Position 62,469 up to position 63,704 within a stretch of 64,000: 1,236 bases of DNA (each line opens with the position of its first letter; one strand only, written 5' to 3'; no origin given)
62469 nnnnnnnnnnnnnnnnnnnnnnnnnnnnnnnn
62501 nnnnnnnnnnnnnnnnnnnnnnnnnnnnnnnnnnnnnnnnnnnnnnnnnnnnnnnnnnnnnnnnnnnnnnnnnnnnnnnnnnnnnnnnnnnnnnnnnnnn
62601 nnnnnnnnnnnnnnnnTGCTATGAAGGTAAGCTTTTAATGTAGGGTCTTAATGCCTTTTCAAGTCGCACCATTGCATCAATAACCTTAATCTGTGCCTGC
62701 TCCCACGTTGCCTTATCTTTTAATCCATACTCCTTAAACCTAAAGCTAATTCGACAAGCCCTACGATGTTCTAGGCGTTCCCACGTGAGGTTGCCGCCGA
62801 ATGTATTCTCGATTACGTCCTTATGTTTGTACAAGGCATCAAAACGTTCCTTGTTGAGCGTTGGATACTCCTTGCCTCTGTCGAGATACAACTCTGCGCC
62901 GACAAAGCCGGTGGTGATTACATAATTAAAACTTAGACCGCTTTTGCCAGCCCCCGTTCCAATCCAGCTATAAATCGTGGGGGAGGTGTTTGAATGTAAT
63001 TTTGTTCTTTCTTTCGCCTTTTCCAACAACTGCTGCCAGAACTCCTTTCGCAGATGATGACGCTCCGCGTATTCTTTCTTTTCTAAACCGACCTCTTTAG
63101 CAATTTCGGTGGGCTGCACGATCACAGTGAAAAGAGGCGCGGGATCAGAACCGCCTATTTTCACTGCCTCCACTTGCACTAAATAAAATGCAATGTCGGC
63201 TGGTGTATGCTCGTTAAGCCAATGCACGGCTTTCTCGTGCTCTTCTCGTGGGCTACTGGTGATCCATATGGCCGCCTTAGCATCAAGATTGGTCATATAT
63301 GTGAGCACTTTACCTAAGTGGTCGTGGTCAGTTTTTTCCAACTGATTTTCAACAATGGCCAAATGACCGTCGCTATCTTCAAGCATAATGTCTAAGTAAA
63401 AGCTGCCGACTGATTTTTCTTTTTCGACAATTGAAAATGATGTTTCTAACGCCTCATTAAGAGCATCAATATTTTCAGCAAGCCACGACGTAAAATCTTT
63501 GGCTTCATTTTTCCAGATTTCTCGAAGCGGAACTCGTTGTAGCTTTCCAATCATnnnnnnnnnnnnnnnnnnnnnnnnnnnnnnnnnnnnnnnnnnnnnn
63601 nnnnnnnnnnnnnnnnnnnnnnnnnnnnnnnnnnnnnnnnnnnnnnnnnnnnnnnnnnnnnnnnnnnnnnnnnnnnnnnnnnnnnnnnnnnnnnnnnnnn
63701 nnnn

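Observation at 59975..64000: Translationally coupled minus-strand operon of three PD-(D/E)xK nucleases, a small acidic protein and an MTase-like partial gene: candidate uncharacterised defence module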

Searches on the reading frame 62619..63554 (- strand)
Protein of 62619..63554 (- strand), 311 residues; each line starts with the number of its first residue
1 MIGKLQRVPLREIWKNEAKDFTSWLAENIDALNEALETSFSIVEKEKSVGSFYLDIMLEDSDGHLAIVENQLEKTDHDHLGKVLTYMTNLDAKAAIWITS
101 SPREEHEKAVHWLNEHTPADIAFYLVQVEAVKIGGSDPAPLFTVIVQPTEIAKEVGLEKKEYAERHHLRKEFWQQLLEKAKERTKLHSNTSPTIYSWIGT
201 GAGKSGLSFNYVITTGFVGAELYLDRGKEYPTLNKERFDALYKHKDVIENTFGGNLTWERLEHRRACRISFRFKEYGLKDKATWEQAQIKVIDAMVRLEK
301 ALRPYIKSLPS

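Call 4: search_protein_families(library=pfam, proteins=[window:62619-63554:-], max_evalue=0.1)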
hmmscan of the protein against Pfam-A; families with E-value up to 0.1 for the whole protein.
window:62619-63554:- (311 aa): 3 families
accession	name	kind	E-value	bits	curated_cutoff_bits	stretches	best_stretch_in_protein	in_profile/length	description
PF14088.11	DUF4268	-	1.5e-31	109.7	27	1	168-306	1-140/140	Domain of unknown function (DUF4268)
PF05979.17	DUF896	-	0.038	14.3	24.2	0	151-178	12-39/64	Bacterial protein of unknown function (DUF896)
PF01939.22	NucS_C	-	0.041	14.3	24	0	33-92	13-72/124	Endonuclease NucS C-terminal domain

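Call 5: search_protein_families(library=padloc, proteins=[window:62619-63554:-], max_evalue=0.1)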
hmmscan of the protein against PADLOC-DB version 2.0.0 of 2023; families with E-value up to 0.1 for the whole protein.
window:62619-63554:- (311 aa): 5 families
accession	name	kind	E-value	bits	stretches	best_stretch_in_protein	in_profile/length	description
PDLC04914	PDC-S11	-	3.4e-126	418.7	1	2-309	5-311/314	-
PDLC04911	PDC-S11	-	6.5e-98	325.9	1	2-307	5-313/318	-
PDLC04912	PDC-S11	-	1.8e-88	294.7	1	2-308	5-312/313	-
PDLC04913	PDC-S11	-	1.6e-36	124.2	2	153-309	213-367/375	-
PDLC04944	PDC-S18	-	0.0043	14.4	1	53-112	55-117/307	-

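Call 6: search_protein_families(library=ncbifam, proteins=[window:62619-63554:-], max_evalue=0.1)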
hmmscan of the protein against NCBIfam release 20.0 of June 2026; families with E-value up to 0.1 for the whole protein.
window:62619-63554:- (311 aa): 1 family
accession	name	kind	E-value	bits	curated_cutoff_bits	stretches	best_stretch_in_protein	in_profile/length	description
NF003270.0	PRK04247.1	equivalog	9.9e-05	21.5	216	1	33-93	141-201/250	endonuclease NucS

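Call 8: find_encoding_contigs(protein=window:62619-63554:-, flank=10000, max_places=6)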
Protein window:62619-63554:- (311 aa): 6 contigs read that carry it; 4 places shown.
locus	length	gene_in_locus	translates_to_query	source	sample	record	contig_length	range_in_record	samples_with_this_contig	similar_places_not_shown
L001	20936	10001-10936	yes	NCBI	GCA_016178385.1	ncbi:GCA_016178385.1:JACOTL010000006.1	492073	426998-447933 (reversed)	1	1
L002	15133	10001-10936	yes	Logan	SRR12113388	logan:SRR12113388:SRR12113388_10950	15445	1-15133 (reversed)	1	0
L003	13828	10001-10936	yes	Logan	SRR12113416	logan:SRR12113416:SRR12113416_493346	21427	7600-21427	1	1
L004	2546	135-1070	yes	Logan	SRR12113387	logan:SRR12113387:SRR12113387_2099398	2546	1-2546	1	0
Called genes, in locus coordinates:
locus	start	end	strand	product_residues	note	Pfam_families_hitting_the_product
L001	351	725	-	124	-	-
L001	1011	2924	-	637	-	PF09250:Prim-Pol, PF13481:AAA_25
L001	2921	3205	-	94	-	-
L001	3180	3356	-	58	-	-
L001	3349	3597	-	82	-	PF18903:DUF5659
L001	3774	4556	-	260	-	-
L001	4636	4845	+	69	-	PF00376:MerR (weak), PF12728:HTH_17, PF13411:MerR_1 (weak)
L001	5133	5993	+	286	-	-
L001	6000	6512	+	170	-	-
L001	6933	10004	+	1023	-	PF02384:N6_Mtase, PF20473:MmeI_Mtase, PF07669:Eco57I, PF12950:TaqI_C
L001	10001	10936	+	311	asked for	PF14088:DUF4268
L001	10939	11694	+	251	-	PF12705:PDDEXK_1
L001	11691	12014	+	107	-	-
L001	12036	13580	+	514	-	-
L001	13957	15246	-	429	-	PF00239:Resolvase, PF07508:Recombinase, PF13408:Zn_ribbon_recom (weak)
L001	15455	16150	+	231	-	PF09414:RNA_ligase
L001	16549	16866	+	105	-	-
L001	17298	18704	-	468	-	PF05496:RuvB_N (weak), PF06068:TIP49 (faint), PF13177:DNA_pol3_delta2, PF13604:AAA_30 (faint), PF00004:AAA, PF07728:AAA_5 (weak), PF13173:AAA_14 (faint), PF13177:DNA_pol3_delta2, +3 more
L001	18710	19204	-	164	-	PF04138:GtrA_DPMS_TM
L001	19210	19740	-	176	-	-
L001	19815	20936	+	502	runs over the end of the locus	PF13231:PMT_2 (weak)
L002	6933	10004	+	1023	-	PF02384:N6_Mtase, PF20473:MmeI_Mtase, PF07669:Eco57I, PF12950:TaqI_C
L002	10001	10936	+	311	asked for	PF14088:DUF4268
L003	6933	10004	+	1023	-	PF02384:N6_Mtase, PF20473:MmeI_Mtase, PF07669:Eco57I, PF12950:TaqI_C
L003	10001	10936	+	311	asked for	PF14088:DUF4268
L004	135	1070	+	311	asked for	PF14088:DUF4268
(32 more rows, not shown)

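Call 9: search_protein_families(library=phrogs, proteins=[window:62619-63554:-], max_evalue=0.01)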
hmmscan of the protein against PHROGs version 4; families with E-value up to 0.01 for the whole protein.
window:62619-63554:- (311 aa): 1 family
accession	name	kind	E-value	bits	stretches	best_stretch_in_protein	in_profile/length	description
phrog_27742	-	unknown function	8.6e-33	114.9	1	10-306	7-272/272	-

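Call 15: search_protein_families(library=pfam, proteins=[L001:6933-10004:+, L001:5133-5993:+, L001:6000-6512:+, L001:3774-4556:-, L001:351-725:-, L001:16549-16866:+], max_evalue=0.01)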
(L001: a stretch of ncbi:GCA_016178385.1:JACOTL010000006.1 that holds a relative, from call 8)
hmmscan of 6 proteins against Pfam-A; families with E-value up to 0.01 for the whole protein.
L001:6933-10004:+ (1023 aa): 6 families
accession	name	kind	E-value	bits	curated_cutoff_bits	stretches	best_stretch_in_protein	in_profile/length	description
PF07669.17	Eco57I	-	2.4e-43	148.6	25.3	1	503-662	1-165/171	Eco57I restriction-modification methylase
PF12950.13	TaqI_C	-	2.4e-19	70.1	26.5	1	777-897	2-118/118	TaqI-like C-terminal specificity domain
PF02384.22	N6_Mtase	-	8.7e-19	68.4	20.4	1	389-684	26-235/311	N-6 DNA Methylase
PF20473.4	MmeI_Mtase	-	1.2e-14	54.5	27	1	440-594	11-157/259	MmeI, DNA-methyltransferase domain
PF20464.3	MmeI_N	-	0.00022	22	27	1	45-174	18-142/181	MmeI, N-terminal domain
PF01170.24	UPF0020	-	0.0045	17.1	22.3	0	451-520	31-94/197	RMKL-like, methyltransferase domain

L001:5133-5993:+ (286 aa): 1 family
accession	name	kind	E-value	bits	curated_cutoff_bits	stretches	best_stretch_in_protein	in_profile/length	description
PF12688.13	TPR_5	-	0.0075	16.9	24.2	0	202-265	53-117/119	Tetratrico peptide repeat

L001:6000-6512:+ (170 aa): 0 families

L001:3774-4556:- (260 aa): 1 family
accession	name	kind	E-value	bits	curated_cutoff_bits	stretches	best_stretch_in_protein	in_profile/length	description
PF00486.34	Trans_reg_C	-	0.00077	19.9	26.2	1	171-227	8-60/77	Transcriptional regulatory protein, C terminal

L001:351-725:- (124 aa): 0 families

L001:16549-16866:+ (105 aa): 0 families

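Call 16: search_protein_families(library=padloc, proteins=[L001:6933-10004:+, L001:5133-5993:+, L001:6000-6512:+, L001:3774-4556:-, L001:1011-2924:-], max_evalue=0.001)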
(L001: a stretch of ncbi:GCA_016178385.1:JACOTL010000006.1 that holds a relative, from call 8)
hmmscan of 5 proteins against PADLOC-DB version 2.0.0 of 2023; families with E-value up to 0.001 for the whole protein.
L001:6933-10004:+ (1023 aa): 70 families (the best 25 are shown)
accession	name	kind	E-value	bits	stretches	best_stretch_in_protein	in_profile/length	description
PDLC03609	REase_MTase_IIG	-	2.3e-114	381.2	1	37-688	37-671/1066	Type IIG restriction enzyme-methyltransferase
PDLC03629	REase_MTase_IIG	-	9.3e-81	270.1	2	350-695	343-702/1182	Type IIG restriction enzyme-methyltransferase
PDLC03604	REase_MTase_IIG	-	4.3e-60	201.8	2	444-692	384-658/1011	Type IIG restriction enzyme-methyltransferase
PDLC03612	REase_MTase_IIG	-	7.2e-46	154.9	3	556-796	786-1045/1247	Type IIG restriction enzyme-methyltransferase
PDLC02643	DrmMI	-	1.7e-39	133.5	2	383-547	550-717/1347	DrmMI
PDLC02521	PglX|PglXI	-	3.2e-33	112.8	2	380-535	231-382/1174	PglX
PDLC03335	MTase_II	-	5.3e-33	112.5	1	437-736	91-356/607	Type II methyltransferase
PDLC03598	REase_MTase_IIG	-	5.9e-30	101.9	1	42-593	21-501/912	Type IIG restriction enzyme-methyltransferase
PDLC03348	MTase_II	-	7.4e-30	102.1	1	451-918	249-677/727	Type II methyltransferase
PDLC03601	REase_MTase_IIG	-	1e-27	94.4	2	350-526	343-530/1110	Type IIG restriction enzyme-methyltransferase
PDLC03627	REase_MTase_IIG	-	2.2e-27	93.2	1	247-533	229-489/1136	Type IIG restriction enzyme-methyltransferase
PDLC03596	REase_MTase_IIG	-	2.1e-26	90.3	2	564-686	702-824/1148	Type IIG restriction enzyme-methyltransferase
PDLC02527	PglX|PglXI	-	5e-25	85.5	2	391-539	238-403/1332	PglX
PDLC02638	DrmMI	-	7.1e-25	85.3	2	383-547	549-716/935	DrmMI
PDLC02525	PglX|PglXI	-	7e-24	82.4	2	352-533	195-356/607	PglX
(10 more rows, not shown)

L001:5133-5993:+ (286 aa): 0 families

L001:6000-6512:+ (170 aa): 0 families

L001:3774-4556:- (260 aa): 0 families

L001:1011-2924:- (637 aa): 0 families

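Call 36: find_related_loci(query=window:62619-63554:-, collection=viral_contigs, flank=8000)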
Query window:62619-63554:- (311 aa) in viral_contigs; peptide patterns used: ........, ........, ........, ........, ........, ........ (x = any residue, [..] = any of these).
7 stretches matched a pattern; 2 encode a relative of the query (tblastn E <= 1e-3); 2 distinct loci.
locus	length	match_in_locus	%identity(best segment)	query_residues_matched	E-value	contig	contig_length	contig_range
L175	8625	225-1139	35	2-304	1e-51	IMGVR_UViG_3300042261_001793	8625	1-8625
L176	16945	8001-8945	34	2-309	2e-52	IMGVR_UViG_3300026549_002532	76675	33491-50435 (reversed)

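Call 37: search_dna_similar(query=window:62619-63554:-, collection=plasmids, mode=protein, max_rows=25)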
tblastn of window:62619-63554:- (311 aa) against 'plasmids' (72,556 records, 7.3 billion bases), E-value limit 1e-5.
Records with a match: 360; places in all: 362; records where one place covers at least 80% of the query: 322.
Best place of each record, by identity: <60% 360.
By first word of the organism name: Klebsiella 216; Escherichia 39; Burkholderia 36; Enterobacter 16; Rhodococcus 13; Raoultella 6; Haladaptatus 3; Vibrio 3; Proteus 3; Shewanella 2; and 20 more.
By predicted mobility (MOB-suite, as given by PLSDB): conjugative 134; non-mobilizable 121; mobilizable 105.
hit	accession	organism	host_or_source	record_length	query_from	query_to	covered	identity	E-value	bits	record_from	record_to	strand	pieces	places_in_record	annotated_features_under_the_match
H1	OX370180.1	Marinitoga okinawensis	-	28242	1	309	99%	53.7%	2e-106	347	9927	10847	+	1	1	Putative endonuclease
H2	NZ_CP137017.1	Sinorhizobium fredii GR64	Phaseolus vulgaris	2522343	2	309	99%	47.4%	3e-90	301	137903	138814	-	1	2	record has no annotation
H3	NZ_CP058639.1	Rhodococcus sp. ZPP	cell culture,soil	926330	2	308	99%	33.6%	1e-48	181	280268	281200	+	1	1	DUF4268 domain-containing protein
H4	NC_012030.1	Halorubrum lacusprofundi ATCC 49239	-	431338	2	311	100%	33.2%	2e-41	160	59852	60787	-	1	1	DUF4268 domain-containing protein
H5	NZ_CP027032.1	Natrarchaeobaculum sulfurireducens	Shar-Burdiin hypersaline soda lake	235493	2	309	99%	33.4%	2e-42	162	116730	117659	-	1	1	DUF4268 domain-containing protein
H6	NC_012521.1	Rhodococcus opacus B4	-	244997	2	308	99%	33.2%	8e-50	184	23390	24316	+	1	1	DUF4268 domain-containing protein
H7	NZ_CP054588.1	Halolamina sp. CBA1230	solar salt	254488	2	269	86%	37.9%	7e-46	173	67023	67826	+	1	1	DUF4268 domain-containing protein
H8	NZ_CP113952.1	Rhodococcus sp. JS3073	culture,soil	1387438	2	302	97%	31.6%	1e-48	181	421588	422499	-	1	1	record has no annotation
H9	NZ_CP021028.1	Rhizobium sp. TAL182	Phaseolus vulgaris,cell culture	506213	2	286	92%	33.1%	2e-35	142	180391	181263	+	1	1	DUF4268 domain-containing protein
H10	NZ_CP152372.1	Burkholderia ambifaria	Atractylodes lancea,rhizosphere microbe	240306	3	270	86%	34.9%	2e-43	166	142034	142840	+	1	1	DUF4268 domain-containing protein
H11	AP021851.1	Deinococcus grandis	-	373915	2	309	99%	30.4%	7e-42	161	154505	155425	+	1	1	hypothetical protein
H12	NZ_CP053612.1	Burkholderia sp. MBR-1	-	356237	3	270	86%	34.9%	2e-43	166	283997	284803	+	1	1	DUF4268 domain-containing protein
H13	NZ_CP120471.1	Haladaptatus sp. DYSN1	cell culture,sediment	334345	2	269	86%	34.8%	2e-39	154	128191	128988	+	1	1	DUF4268 domain-containing protein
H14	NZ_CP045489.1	Natronorubrum aibiense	single cell,Xinjiang Aibi Salt Lake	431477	4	269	86%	34.9%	9e-43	164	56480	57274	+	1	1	DUF4268 domain-containing protein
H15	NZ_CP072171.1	Agrobacterium larrymoorei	Ficus benjamina,cell culture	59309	2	284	91%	32.3%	1e-33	137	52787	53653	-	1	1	DUF4268 domain-containing protein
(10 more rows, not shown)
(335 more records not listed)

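Call 38: get_annotated_region(hit=H1, flank=6000)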
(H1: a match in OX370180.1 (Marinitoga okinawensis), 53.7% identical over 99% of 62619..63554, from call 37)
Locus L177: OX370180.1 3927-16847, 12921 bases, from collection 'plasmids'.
description: Marinitoga okinawensis strain Marinitoga okinawensis TFS10-5T genome assembly, plasmid: pMO1
organism: Marinitoga okinawensis (NCBI taxid 389480)
taxonomy: Bacteria; Thermotogota; Thermotogae; Petrotogales; Petrotogaceae; Marinitoga; Marinitoga okinawensis
host: -; source: -; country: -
typing (MOB-suite, as given by PLSDB): non-mobilizable
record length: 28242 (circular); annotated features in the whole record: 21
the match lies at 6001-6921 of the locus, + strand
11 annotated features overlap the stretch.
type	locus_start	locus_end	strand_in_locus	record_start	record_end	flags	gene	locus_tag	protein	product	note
CDS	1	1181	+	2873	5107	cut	-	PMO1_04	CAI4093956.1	Type I restriction modification system, restriction subunit R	-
CDS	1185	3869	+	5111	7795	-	-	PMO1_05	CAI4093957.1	Type I restriction modification system, DNA methyltransferase subunit M and specificity subunit S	-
CDS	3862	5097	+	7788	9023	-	-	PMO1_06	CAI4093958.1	Hypothetical protein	-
CDS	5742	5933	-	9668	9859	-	-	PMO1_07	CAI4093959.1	HNH endonuclease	-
CDS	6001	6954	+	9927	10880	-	-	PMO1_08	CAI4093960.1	Putative endonuclease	-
CDS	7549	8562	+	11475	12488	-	-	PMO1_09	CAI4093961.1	Hypothetical protein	-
CDS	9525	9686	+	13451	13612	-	-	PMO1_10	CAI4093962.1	Hypothetical protein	-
CDS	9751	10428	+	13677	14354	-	-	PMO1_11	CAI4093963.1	Site-specific serine recombinase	-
CDS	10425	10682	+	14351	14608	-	-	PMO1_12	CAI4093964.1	DNA-binding protein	-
CDS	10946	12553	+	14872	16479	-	-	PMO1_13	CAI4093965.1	GGDEF domain-containing diguanylate cyclase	-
CDS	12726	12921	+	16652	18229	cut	-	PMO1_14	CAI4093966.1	Methyl-accepting chemotaxis protein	-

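Call 39: get_annotated_region(hit=H3, flank=6000)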
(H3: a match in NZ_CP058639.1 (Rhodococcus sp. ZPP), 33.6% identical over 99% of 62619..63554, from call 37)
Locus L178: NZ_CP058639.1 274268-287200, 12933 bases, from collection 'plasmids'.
description: Rhodococcus sp. ZPP plasmid pRZP2, complete sequence
organism: Rhodococcus sp. ZPP (NCBI taxid 2749906)
taxonomy: Bacteria; Actinomycetota; Actinomycetes; Mycobacteriales; Nocardiaceae; Rhodococcus; Rhodococcus sp. ZPP
host: -; source: cell culture,soil; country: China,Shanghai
typing (MOB-suite, as given by PLSDB): mobilizable; relaxase MOBP,MOBP
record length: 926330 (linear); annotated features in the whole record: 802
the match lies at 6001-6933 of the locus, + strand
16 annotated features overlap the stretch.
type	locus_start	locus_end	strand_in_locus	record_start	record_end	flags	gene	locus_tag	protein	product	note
CDS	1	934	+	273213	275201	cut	-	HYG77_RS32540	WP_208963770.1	acetoacetate--CoA ligase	GO:0019287 - isopentenyl diphosphate biosynthetic process, mevalonate pathway [Evidence IEA]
CDS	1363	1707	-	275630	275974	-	-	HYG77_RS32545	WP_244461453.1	hypothetical protein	-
CDS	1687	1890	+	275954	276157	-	-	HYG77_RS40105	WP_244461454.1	hypothetical protein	-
CDS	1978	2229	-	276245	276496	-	-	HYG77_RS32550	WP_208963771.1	hypothetical protein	-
CDS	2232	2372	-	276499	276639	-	-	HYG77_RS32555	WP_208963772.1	hypothetical protein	-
CDS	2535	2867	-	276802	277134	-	-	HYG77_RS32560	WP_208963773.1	hypothetical protein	-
CDS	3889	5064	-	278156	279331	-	-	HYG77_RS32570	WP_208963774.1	AAA family ATPase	-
CDS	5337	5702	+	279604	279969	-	-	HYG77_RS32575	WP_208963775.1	hypothetical protein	-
CDS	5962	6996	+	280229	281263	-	-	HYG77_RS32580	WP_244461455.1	DUF4268 domain-containing protein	-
CDS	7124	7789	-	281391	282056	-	-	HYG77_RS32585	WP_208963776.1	HNH endonuclease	-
CDS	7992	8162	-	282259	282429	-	-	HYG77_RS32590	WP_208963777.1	hypothetical protein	-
CDS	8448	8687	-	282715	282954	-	-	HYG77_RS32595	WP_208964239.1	hypothetical protein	-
CDS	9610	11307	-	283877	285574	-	-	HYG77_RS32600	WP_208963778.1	FAD-dependent oxidoreductase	-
CDS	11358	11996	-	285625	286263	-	-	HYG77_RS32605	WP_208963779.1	3,4-dihydroxy-2-butanone-4-phosphate synthase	GO:0009231 - riboflavin biosynthetic process [Evidence IEA]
CDS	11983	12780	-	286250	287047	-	-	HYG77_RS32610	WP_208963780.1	enoyl-CoA hydratase-related protein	-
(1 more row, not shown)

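Call 40: get_annotated_region(hit=H4, flank=6000)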
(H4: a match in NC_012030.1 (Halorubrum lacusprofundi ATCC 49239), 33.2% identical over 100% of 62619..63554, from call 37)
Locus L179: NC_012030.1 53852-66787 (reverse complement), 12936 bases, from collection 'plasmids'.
description: Halorubrum lacusprofundi ATCC 49239 plasmid pHLAC01, complete sequence
organism: Halorubrum lacusprofundi ATCC 49239 (NCBI taxid 416348)
taxonomy: Archaea; Euryarchaeota; Halobacteria; Halobacteriales; Haloferacaceae; Halorubrum; Halorubrum lacusprofundi; Halorubrum lacusprofundi ATCC 49239
host: -; source: -; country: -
typing (MOB-suite, as given by PLSDB): non-mobilizable; mating-pair formation MPF_unknown
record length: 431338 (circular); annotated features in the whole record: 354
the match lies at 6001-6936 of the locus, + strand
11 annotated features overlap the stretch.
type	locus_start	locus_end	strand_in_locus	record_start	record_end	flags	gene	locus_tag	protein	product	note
CDS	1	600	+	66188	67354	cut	-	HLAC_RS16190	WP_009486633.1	ISH3-like element ISHla1 family transposase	GO:0006313 - DNA transposition [Evidence IEA]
CDS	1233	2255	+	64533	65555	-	-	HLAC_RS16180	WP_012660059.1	hypothetical protein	-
CDS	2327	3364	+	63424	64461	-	-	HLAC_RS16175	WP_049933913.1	restriction endonuclease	-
CDS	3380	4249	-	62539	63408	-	-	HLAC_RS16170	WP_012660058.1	DNA adenine methylase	-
CDS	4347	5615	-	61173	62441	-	-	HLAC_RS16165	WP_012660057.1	AAA family ATPase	-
CDS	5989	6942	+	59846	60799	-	-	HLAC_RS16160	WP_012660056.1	DUF4268 domain-containing protein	-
CDS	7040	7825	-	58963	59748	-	-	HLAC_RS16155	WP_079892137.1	metallophosphoesterase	-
CDS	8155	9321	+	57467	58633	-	-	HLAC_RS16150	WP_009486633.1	ISH3-like element ISHla1 family transposase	GO:0006313 - DNA transposition [Evidence IEA]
CDS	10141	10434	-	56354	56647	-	-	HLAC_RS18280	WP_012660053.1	helix-turn-helix transcriptional regulator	-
CDS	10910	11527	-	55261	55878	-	-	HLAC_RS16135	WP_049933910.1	site-specific integrase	GO:0015074 - DNA integration [Evidence IEA]; GO:0006310 - DNA recombination [Evidence IEA]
CDS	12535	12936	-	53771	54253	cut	-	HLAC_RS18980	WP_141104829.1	hypothetical protein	-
